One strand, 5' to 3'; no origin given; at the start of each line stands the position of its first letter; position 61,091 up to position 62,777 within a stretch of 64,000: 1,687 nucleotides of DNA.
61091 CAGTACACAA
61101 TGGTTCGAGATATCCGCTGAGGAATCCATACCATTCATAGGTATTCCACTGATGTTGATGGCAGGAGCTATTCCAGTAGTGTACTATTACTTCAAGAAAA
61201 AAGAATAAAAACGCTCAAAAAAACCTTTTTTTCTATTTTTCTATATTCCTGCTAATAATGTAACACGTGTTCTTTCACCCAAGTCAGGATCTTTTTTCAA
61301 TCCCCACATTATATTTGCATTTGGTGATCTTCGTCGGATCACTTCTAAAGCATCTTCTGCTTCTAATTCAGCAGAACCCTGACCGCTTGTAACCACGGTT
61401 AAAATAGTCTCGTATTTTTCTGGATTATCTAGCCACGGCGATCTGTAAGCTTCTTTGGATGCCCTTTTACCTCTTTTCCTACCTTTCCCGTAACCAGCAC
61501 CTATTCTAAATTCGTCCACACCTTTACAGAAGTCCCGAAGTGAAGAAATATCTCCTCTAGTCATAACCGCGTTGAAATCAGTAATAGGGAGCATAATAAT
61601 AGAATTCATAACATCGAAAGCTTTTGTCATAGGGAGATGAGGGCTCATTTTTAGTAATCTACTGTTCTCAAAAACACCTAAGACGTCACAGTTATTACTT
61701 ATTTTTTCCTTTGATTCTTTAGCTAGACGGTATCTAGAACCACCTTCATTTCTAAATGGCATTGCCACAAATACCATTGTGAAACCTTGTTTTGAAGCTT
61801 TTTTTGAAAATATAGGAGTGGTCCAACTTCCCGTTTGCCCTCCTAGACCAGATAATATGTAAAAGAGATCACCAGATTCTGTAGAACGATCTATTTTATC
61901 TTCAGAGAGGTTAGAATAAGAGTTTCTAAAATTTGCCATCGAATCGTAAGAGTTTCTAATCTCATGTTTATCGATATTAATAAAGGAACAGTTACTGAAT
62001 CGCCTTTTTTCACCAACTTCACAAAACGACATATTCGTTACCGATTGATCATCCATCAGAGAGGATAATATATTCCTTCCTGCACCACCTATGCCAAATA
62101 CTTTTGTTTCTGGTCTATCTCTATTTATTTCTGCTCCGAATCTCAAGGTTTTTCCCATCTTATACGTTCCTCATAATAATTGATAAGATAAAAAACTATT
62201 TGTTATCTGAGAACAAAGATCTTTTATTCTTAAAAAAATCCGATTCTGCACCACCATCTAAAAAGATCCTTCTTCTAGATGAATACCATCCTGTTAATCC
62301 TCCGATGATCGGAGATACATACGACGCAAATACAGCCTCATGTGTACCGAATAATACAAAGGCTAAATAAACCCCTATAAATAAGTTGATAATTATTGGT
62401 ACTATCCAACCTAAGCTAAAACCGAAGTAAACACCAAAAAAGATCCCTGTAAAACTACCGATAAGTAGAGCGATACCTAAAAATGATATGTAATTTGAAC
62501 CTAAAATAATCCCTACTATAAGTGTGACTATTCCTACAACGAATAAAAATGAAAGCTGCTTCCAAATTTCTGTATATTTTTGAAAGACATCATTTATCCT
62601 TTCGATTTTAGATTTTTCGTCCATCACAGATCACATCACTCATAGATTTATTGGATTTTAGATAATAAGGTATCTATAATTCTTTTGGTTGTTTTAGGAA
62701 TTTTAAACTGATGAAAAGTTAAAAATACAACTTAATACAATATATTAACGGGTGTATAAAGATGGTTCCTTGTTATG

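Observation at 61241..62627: Divergent FtsZ/tubulin-like paralog with altered GTP signature, co-oriented with a 4-TM membrane protein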

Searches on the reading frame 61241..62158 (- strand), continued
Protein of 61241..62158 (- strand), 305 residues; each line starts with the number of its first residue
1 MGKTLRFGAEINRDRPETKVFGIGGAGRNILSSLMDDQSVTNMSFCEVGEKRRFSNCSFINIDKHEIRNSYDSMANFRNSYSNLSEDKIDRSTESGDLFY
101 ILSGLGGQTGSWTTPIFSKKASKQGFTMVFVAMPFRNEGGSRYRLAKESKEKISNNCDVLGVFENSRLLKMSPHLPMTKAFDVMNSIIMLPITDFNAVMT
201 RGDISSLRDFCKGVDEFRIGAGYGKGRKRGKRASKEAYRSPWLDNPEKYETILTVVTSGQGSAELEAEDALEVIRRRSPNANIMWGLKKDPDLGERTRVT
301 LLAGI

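Call 99: find_related_loci(query=A6, collection=metagenome_contigs, flank=3000)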
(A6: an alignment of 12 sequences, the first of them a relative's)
Query A6 (151 aa) in metagenome_contigs; peptide patterns used: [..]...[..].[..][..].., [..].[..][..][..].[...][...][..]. (x = any residue, [..] = any of these).
112 stretches matched a pattern; 12 encode a relative of the query (tblastn E <= 1e-3); 12 distinct loci.
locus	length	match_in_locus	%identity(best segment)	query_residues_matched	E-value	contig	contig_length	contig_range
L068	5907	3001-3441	54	3-151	2e-44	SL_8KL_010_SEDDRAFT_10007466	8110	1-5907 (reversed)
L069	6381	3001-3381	51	3-132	2e-41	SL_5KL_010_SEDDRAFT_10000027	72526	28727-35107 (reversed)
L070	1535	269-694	42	2-151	1e-33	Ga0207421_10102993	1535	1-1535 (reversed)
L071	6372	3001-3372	42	7-131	2e-32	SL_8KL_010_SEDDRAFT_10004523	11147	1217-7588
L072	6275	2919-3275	39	8-135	6e-29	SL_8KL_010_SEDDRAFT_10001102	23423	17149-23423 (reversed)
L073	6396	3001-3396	36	8-139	1e-27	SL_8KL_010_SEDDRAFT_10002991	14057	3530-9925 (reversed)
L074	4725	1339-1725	41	12-139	9e-27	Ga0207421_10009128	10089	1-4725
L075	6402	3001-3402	39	8-135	1e-26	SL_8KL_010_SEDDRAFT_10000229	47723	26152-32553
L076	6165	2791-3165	37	8-133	5e-26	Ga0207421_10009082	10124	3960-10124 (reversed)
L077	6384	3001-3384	37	7-135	8e-26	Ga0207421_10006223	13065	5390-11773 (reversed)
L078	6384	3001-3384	37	7-135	8e-26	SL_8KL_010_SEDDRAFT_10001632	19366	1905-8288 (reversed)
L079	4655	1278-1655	39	7-133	1e-24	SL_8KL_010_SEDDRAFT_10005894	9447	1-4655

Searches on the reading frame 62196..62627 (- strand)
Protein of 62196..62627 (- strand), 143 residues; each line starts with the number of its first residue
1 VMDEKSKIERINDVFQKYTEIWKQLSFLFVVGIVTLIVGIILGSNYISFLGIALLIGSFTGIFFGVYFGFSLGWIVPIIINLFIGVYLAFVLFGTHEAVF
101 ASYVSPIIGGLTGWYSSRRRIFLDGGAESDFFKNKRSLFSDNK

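Call 3: search_protein_families(library=pfam, proteins=[window:62196-62627:-], max_evalue=0.1)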
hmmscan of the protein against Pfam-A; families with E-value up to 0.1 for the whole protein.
window:62196-62627:- (143 aa): 1 family
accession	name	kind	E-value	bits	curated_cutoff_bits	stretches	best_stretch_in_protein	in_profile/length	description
PF04107.18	GCS2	-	0.056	13.2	21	1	98-124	155-180/291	Glutamate-cysteine ligase family 2(GCS2)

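Call 4: search_protein_families(library=ncbifam, proteins=[window:62196-62627:-], max_evalue=0.1)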
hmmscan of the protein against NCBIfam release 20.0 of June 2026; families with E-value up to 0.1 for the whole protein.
window:62196-62627:- (143 aa): 1 family
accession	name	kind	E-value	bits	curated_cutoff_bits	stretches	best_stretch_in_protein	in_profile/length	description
NF058603.1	SCO2097_fam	equivalog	0.007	16.7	110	1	25-59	45-79/129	SCO2097 family morphological protein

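Call 77: predict_structure(protein=window:62196-62624:-)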
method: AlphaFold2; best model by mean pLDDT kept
length: 142 residues; sequences in the alignment: 1
mean_pLDDT: 73.0   pTM: 0.48
mean pLDDT of the five models: 73.0, 69.2, 66.5, 64.7, 61.4
residues with pLDDT >= 90: 19; 70-90: 51; 50-70: 70; < 50: 2
segments of 3 or more residues with pLDDT < 50: none
pLDDT, mean of each block of 10 residues (from residue 1): 82 86 88 95 88 86 69 63 69 61 65 60 53 60 53
secondary structure, 60 per line:
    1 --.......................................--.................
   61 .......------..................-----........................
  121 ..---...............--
elements in order: H3-41 H44-67 H74-91 H97-122 H126-140
